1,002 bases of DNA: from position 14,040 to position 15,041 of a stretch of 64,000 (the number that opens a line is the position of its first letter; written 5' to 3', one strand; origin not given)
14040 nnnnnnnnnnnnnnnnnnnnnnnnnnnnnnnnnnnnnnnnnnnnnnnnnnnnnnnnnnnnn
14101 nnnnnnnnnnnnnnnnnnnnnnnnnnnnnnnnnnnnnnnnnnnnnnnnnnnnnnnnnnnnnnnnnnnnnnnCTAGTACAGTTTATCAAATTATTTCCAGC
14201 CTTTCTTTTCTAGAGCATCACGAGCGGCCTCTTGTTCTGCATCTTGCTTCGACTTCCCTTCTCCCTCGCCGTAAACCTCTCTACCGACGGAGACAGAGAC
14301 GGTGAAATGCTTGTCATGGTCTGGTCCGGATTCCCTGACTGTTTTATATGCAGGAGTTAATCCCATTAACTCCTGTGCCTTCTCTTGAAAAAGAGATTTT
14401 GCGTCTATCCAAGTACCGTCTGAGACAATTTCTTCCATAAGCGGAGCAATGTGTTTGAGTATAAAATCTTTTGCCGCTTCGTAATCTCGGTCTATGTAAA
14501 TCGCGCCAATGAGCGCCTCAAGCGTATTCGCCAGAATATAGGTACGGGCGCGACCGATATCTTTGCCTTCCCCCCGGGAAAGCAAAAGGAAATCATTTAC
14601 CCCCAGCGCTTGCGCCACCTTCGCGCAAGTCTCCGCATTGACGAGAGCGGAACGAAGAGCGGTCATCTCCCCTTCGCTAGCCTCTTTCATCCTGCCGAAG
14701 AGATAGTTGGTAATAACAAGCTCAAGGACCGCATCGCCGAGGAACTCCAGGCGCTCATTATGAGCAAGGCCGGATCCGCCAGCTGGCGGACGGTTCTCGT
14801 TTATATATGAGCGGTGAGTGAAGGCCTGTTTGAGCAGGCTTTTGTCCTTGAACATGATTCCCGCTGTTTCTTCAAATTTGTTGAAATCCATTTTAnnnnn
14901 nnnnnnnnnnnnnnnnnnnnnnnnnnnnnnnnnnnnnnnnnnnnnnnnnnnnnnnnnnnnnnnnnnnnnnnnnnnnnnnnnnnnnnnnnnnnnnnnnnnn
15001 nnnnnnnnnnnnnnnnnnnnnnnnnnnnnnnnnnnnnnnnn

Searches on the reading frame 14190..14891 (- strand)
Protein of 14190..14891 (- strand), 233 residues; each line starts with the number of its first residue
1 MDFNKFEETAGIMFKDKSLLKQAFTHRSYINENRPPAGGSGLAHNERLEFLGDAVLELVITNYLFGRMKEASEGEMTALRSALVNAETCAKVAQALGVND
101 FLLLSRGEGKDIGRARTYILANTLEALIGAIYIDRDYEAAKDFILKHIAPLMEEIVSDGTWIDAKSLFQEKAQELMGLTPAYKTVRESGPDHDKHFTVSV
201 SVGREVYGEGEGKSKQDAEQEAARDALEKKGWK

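Call 3: search_protein_families(library=pfam, proteins=[window:14190-14891:-], max_evalue=1)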
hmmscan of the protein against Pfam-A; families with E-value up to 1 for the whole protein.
window:14190-14891:- (233 aa): 7 families
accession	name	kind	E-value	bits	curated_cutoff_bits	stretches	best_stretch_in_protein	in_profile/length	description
PF14622.11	Ribonucleas_3_3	-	3.8e-37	127.8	35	1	16-149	1-125/128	Ribonuclease-III-like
PF00636.31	Ribonuclease_3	-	3.2e-26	92.5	27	1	46-135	1-101/102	Ribonuclease III domain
PF00035.32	dsrm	-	2.2e-17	63.8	23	1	164-229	1-65/66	Double-stranded RNA binding motif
PF22935.1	RM44_endonuclase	-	7.3e-12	46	27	1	15-131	18-139/139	Large ribosomal subunit protein mL44, endonuclease domain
PF24995.1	DSRM_2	-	0.00017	22.4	27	1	195-229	42-76/79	dsRNA binding domain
PF14709.13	DND1_DSRM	-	0.11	13.2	25.7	1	179-225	18-69/80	double strand RNA binding domain from DEAD END PROTEIN 1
PF10506.14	USHBP1_PDZ-bd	-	0.19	12.4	24.5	1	73-96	38-61/65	Harmonin-binding protein USHBP1, PDZ-binding domain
